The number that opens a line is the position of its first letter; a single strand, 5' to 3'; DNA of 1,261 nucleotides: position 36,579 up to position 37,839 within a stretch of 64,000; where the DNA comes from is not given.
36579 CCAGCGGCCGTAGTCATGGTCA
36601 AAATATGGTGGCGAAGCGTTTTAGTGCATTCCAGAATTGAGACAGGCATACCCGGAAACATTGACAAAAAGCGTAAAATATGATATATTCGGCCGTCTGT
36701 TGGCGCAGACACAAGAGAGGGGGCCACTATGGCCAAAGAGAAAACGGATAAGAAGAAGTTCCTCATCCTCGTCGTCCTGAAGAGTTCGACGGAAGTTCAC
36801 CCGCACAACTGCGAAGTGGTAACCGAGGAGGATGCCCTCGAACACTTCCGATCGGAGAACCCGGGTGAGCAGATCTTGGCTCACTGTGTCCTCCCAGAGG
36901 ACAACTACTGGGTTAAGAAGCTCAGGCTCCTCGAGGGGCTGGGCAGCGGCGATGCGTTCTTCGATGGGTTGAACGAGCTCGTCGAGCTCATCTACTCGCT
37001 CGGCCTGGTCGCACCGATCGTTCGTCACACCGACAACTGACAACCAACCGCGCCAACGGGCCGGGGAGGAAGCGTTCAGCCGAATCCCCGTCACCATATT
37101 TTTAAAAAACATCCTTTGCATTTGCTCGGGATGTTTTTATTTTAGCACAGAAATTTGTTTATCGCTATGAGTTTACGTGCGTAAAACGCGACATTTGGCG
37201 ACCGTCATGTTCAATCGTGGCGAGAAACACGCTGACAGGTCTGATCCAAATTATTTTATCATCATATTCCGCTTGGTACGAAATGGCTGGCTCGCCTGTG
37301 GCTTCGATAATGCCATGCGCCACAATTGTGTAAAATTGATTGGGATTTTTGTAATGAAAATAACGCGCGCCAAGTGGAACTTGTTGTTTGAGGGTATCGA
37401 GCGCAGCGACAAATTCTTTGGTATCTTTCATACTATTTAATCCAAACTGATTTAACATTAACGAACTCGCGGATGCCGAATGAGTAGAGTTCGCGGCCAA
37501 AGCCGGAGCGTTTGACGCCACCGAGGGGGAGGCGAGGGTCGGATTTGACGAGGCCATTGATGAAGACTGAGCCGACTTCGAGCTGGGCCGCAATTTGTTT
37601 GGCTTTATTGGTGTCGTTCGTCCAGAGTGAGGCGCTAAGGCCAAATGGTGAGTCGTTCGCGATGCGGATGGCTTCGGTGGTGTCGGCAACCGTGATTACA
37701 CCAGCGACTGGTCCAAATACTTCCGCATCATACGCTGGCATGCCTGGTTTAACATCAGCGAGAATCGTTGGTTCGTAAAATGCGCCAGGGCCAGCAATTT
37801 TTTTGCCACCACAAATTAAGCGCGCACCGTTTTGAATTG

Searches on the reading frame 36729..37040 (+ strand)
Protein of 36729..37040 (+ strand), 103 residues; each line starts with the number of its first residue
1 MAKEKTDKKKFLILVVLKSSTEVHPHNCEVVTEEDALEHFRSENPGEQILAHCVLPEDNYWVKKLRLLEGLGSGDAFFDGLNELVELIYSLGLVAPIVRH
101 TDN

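Call 6: search_protein_families(library=pfam, proteins=[window:36729-37040:+], max_evalue=1)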
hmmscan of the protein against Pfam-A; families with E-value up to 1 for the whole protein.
window:36729-37040:+ (103 aa): 0 families

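Call 7: find_homologous_proteins(query=window:36729-37037:+, max_evalue=0.01)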
Query window:36729-37037:+ (103 aa): 1 proteins with E <= 0.01 among 4 candidates.
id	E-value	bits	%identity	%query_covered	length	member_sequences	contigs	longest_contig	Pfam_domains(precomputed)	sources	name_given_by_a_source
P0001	2.3e-62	225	100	100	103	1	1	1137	-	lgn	-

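Call 8: find_encoding_contigs(protein=window:36729-37037:+, flank=10000, max_places=10)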
Protein window:36729-37037:+ (103 aa): 1 contig read that carries it; 1 place shown.
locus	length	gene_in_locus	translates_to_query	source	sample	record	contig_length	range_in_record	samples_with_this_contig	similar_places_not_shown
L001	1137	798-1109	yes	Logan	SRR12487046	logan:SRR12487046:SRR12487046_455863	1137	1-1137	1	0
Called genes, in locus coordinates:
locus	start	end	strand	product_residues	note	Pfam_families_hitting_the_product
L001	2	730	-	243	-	?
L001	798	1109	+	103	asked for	-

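Call 20: search_protein_representatives(protein=window:36729-37037:+)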
Query: 103 residues. Proteins with E-value up to 0.001 (for the whole library): 2; up to 1e-10: 1; up to 1e-30: 1. The best 2 are listed.
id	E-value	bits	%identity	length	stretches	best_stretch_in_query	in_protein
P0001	7.4e-63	225.2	100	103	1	1-103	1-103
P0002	6.1e-06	42.5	37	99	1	9-95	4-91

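Call 23: find_encoding_contigs(protein=P0002, flank=10000, max_places=10)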
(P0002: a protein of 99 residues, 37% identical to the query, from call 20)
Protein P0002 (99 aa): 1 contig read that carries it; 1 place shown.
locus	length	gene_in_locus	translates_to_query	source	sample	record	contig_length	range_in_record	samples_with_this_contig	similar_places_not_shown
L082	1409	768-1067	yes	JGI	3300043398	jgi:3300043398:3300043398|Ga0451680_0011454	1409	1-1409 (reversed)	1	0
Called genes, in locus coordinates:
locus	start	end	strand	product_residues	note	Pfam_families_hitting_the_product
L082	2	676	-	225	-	?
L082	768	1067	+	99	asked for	-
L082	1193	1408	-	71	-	?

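Call 55: find_homologous_proteins(query=A5, max_evalue=1)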
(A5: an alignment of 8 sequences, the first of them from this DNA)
Query A5 (8 sequences) (103 aa, profile of the alignment): 5 proteins with E <= 1 among 673 candidates.
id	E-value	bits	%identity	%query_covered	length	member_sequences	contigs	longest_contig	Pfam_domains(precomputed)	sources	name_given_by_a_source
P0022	1.2e-20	92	50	10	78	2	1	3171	-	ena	-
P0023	6.4e-18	83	-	-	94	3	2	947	-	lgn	-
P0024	8.8e-18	82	25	23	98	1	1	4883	-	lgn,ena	-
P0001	1.3e-12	66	100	100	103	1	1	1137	-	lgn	-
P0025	2.4e-8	52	-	-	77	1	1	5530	-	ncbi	-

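Call 61: search_protein_families(library=phrogs, alignment_id=A5, max_evalue=0.1)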
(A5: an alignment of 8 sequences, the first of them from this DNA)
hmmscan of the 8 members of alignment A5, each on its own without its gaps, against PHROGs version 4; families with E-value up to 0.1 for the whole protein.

A. member 1, seq(103 aa): 1 family
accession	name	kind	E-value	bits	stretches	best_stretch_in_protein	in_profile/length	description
phrog_24122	-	unknown function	0.058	14.1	0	57-69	13-25/35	-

B. families by the number of members that match (of 8 scanned): 1 family
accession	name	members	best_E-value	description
phrog_24122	-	1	0.058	-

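Call 62: search_protein_families(library=padloc, alignment_id=A5, max_evalue=0.1)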
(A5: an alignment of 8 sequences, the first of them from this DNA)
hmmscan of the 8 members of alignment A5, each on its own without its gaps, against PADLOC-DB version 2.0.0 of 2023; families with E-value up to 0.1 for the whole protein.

A. member 1, seq(103 aa): 0 families

B. families by the number of members that match (of 8 scanned): 0 families

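Call 63: search_solved_structures(query=A5, max_evalue=10)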
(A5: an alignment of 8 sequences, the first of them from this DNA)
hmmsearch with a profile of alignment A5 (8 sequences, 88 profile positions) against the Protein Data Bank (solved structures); distinct sequences matched with E-value up to 10: 1.
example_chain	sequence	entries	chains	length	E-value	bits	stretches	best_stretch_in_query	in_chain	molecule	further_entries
8cqn_A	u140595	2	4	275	1.9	12.4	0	53-83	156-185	Lipoprotein, putative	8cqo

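Call 67: predict_structure(alignment_id=A6)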
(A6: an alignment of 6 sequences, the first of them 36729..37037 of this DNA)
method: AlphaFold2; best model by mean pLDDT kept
length: 103 residues; sequences in the alignment: 6
mean_pLDDT: 78.6   pTM: 0.65
mean pLDDT of the five models: 78.6, 77.8, 76.8, 75.6, 75.5
residues with pLDDT >= 90: 26; 70-90: 57; 50-70: 8; < 50: 12
segments of 3 or more residues with pLDDT < 50: 1-3, 95-103
pLDDT, mean of each block of 10 residues (from residue 1): 68 88 87 91 90 88 84 79 75 49 32
secondary structure, 60 per line:
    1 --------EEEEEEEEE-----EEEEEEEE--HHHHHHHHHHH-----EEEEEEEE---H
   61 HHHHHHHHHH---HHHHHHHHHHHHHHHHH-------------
elements in order: E9-17 E23-30 H33-43 E49-56 H60-70 H74-90

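Call 69: fold_search(model_id=the predicted structure, library=pdb)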
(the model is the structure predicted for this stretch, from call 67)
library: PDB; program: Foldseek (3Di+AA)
matches with E <= 10: 308; with E <= 0.001: 0
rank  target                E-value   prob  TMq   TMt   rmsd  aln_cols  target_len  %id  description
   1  7ztb_B                1.9e-01  0.30  0.31  0.13   7.7        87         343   17  Structure of the Salmonella tRNA pyrophosphokinase CapRel (released 2022-11-23)
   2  7ztb_A                4.2e-01  0.25  0.32  0.13   7.1        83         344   16  Structure of the Salmonella tRNA pyrophosphokinase CapRel (released 2022-11-23)
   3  4iit_B                4.5e-01  0.82  0.36  0.55   2.7        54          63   15  The Phenylacetyl-CoA monooxygenase PaaABC subcomplex with phenylacetyl-CoA (released 2013-11-06)
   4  8pw2                  4.5e-01  0.33  0.27  0.41   5.7        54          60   18  Protein p6 from bacteriophage phi29, C-terminal delta31 truncated version (released 2024-01-17)
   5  3egr_B                5.1e-01  0.84  0.38  0.58   2.7        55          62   16  CRYSTAL STRUCTURE OF A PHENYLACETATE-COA OXYGENASE SUBUNIT PAAB (REUT_A2307) FROM RALSTONIA EUTROPHA JMP134 AT 2.65 A  (released 2008-09-30)
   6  3egr_A                5.4e-01  0.82  0.38  0.57   2.6        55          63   16  CRYSTAL STRUCTURE OF A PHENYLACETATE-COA OXYGENASE SUBUNIT PAAB (REUT_A2307) FROM RALSTONIA EUTROPHA JMP134 AT 2.65 A  (released 2008-09-30)
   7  1zg2_MODEL_1_A        6.1e-01  0.14  0.28  0.30   8.7        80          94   14  Solution NMR structure of the UPF0213 protein BH0048 from Bacillus halodurans. Northeast Structural Genomics t (released 2005-06-21)
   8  7fao_A                6.5e-01  0.20  0.28  0.30  10.4        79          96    6  Top7 surface mutant K42A Q43A K46A K57S K58S, and I68R (released 2022-05-18)
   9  2fp4_B                7.4e-01  0.13  0.27  0.11   9.5        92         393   15  Crystal structure of pig GTP-specific succinyl-CoA synthetase in complex with GTP (released 2006-02-21)
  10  8ail_E                8.4e-01  0.20  0.29  0.42   4.6        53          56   17  Bacillus phage VMY22 p56 in complex with Bacillus weidmannii Ung (released 2023-06-21)
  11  4lk0_M                8.9e-01  0.57  0.35  0.62   2.6        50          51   24  Crystal Structure Analysis of the E.coli holoenzyme/T7 Gp2 complex (released 2013-11-13)
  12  4v6u_Bl               9.5e-01  0.30  0.34  0.43   5.8        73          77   16  Promiscuous behavior of proteins in archaeal ribosomes revealed by cryo-EM: implications for evolution of eukaryotic  (released 2014-07-09)
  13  9erv_A                1.0e+00  0.15  0.31  0.13   7.6        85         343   16  Structure of Salmonella CapRel bound to Bas11 Gp54 (released 2024-11-06)
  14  3zoq_C                1.1e+00  0.16  0.29  0.43   3.9        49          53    6  Structure of BsUDG-p56 complex (released 2013-05-22)
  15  2jxt_MODEL_1_A        1.3e+00  0.33  0.34  0.39   3.8        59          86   17  Solution structure of 50S ribosomal protein LX from Methanobacterium thermoautotrophicum. Northeast Structural (released 2007-12-11)
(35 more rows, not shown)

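Call 74: fold_search(model_id=the predicted structure, library=viral)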
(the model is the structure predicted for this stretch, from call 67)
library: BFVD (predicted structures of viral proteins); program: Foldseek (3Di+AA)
matches with E <= 10: 1402; with E <= 0.001: 0
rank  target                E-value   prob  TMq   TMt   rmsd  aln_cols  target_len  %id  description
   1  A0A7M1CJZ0            3.9e-02  1.00  0.41  0.53   3.1        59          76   17  (no name in the UniProt tables at hand)
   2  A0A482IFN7            4.4e-02  1.00  0.42  0.77   2.6        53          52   19  (no name in the UniProt tables at hand)
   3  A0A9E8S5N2            5.0e-02  1.00  0.43  0.66   2.7        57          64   16  (no name in the UniProt tables at hand)
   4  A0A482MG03            5.0e-02  0.97  0.47  0.50  11.0       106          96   12  (no name in the UniProt tables at hand)
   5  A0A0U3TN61            5.3e-02  1.00  0.36  0.70   2.4        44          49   25  Uncharacterized protein [Arthrobacter phage Tank]
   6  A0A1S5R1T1            5.3e-02  0.95  0.40  0.52  10.1        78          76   17  Uncharacterized protein [Pseudomonas phage phiPMW]
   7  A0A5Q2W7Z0            5.3e-02  0.95  0.37  0.46   5.3        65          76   14  (no name in the UniProt tables at hand)
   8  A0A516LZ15            5.3e-02  0.89  0.36  0.43  11.6        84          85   18  (no name in the UniProt tables at hand)
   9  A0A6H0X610            5.7e-02  0.99  0.38  0.57   4.4        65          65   14  Uncharacterized protein [Bacillus phage Izhevsk]
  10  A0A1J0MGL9            6.0e-02  1.00  0.43  0.33   2.7        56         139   21  (no name in the UniProt tables at hand)
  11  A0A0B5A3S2            6.0e-02  0.75  0.35  0.36  17.3       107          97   19  (no name in the UniProt tables at hand)
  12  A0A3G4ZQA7            6.0e-02  0.63  0.29  0.30   5.9        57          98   10  Uncharacterized protein [Terrestrivirus sp.]
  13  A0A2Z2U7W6            6.4e-02  0.99  0.40  0.63   3.0        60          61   13  Uncharacterized protein [Ralstonia phage RPSC1]
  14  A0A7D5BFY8            6.8e-02  0.99  0.39  0.55   2.4        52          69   15  Uncharacterized protein [Stenotrophomonas phage vB_SmaS-AXL_3]
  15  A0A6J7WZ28            7.3e-02  0.99  0.42  0.56   2.5        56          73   14  Uncharacterized protein [uncultured Caudovirales phage]
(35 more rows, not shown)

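Call 78: predict_structure(alignment_id=A7)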
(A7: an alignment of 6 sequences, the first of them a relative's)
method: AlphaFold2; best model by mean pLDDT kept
length: 78 residues; sequences in the alignment: 6
mean_pLDDT: 78.4   pTM: 0.54
mean pLDDT of the five models: 78.4, 77.5, 75.7, 68.5, 64.3
residues with pLDDT >= 90: 0; 70-90: 67; 50-70: 10; < 50: 1
segments of 3 or more residues with pLDDT < 50: none
pLDDT, mean of each block of 10 residues (from residue 1): 81 80 77 86 67 81 82 71
secondary structure, 60 per line:
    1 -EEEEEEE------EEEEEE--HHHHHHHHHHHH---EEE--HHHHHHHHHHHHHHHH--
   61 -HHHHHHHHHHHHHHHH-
elements in order: E2-8 E15-20 H23-34 E38-40 H43-58 H62-77

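Call 81: fold_search(model_id=the predicted structure, library=pdb)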
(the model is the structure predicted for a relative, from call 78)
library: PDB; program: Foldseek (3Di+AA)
matches with E <= 10: 82; with E <= 0.001: 0
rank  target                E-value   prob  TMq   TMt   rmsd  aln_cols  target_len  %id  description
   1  4lk0_M                8.7e-01  0.66  0.36  0.52   2.9        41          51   20  Crystal Structure Analysis of the E.coli holoenzyme/T7 Gp2 complex (released 2013-11-13)
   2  5ekz                  1.0e+00  0.41  0.38  0.16   3.3        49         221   16  Crystal structure of mouse Taco1 (released 2016-06-29)
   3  6wvk_E                1.1e+00  0.30  0.40  0.44   4.6        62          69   19  Cryo-EM structure of Bacillus subtilis RNA Polymerase in complex with HelD (released 2020-11-18)
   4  8g9t_A                1.1e+00  0.30  0.38  0.41   5.2        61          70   13  Exploiting Activation and Inactivation Mechanisms in Type I-C CRISPR-Cas3 for Genome Editing Applications (released 2024-03-06)
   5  4njc_B                1.1e+00  0.20  0.32  0.42   4.5        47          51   19  RNA Polymerase interacting protein YkzG from Geobacillus stearothermophilus (released 2014-08-20)
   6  8x6f_G                1.7e+00  0.18  0.39  0.42   5.1        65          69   15  Cryo-EM structure of Staphylococcus aureus sigA-dependent RNAP-promoter open complex (released 2024-06-05)
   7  4njc_H                2.0e+00  0.14  0.32  0.42   4.5        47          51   19  RNA Polymerase interacting protein YkzG from Geobacillus stearothermophilus (released 2014-08-20)
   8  4njc_F                2.1e+00  0.14  0.31  0.42   4.7        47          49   17  RNA Polymerase interacting protein YkzG from Geobacillus stearothermophilus (released 2014-08-20)
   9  4exw_B                2.4e+00  0.47  0.43  0.30   3.7        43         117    7  The structure of DdrB from Deinococcus: a new fold for single-stranded DNA binding proteins. (released 2012-07-11)
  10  8hjj_C                2.7e+00  0.20  0.38  0.41   4.5        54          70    9  Anti-CRISPR protein AcrIC9 (released 2023-09-13)
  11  4exw_C                2.9e+00  0.44  0.43  0.28   3.5        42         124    7  The structure of DdrB from Deinococcus: a new fold for single-stranded DNA binding proteins. (released 2012-07-11)
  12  4llg_M                3.0e+00  0.18  0.35  0.50   4.9        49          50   20  Crystal Structure Analysis of the E.coli holoenzyme/Gp2 complex (released 2013-11-13)
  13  4exw_E                3.2e+00  0.38  0.43  0.30   3.6        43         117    7  The structure of DdrB from Deinococcus: a new fold for single-stranded DNA binding proteins. (released 2012-07-11)
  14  7ext_a1               3.4e+00  0.33  0.39  0.47   3.8        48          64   21  Cryo-EM structure of cyanobacterial phycobilisome from Synechococcus sp. PCC 7002 (released 2021-10-06)
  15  6vvv_J                3.4e+00  0.04  0.25  0.23  20.8        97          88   12  Crystal structure of a Mycobacterium smegmatis transcription initiation complex with Rifampicin-resistant RNA polymera (released 2020-10-21)
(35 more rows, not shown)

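Call 102: search_protein_families(library=ncbifam, alignment_id=A5, max_evalue=0.1)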
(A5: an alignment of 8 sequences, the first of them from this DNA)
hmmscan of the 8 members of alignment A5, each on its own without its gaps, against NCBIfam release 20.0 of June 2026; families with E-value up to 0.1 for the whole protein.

A. member 1, seq(103 aa): 0 families

B. families by the number of members that match (of 8 scanned): 1 family
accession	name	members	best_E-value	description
TIGR02856.1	spore_yqfC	1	0.064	sporulation protein YqfC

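Call 103: search_protein_families(library=pfam, alignment_id=A5, max_evalue=0.1)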
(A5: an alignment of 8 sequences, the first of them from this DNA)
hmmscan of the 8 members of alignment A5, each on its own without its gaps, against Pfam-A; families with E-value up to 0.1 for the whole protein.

A. member 1, seq(103 aa): 0 families

B. families by the number of members that match (of 8 scanned): 1 family
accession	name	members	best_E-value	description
PF04954.18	SIP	1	0.024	Siderophore-interacting protein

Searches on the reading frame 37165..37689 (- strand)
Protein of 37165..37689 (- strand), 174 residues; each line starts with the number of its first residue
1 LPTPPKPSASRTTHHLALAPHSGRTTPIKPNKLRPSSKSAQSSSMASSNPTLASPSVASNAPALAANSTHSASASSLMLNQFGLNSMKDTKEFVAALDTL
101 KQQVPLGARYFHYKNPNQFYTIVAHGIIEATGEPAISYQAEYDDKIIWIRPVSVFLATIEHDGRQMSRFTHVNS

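Call 6: search_protein_families(library=pfam, proteins=[window:37165-37689:-], max_evalue=1)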
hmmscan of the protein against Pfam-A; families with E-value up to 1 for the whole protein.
window:37165-37689:- (174 aa): 2 families
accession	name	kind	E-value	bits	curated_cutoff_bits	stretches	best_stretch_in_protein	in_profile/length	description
PF07866.17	DUF1653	-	1.7e-13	51.1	23.5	1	109-170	2-61/62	Protein of unknown function (DUF1653)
PF21013.2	LOC400499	-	0.2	10.5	27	1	67-134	356-423/527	LOC400499 family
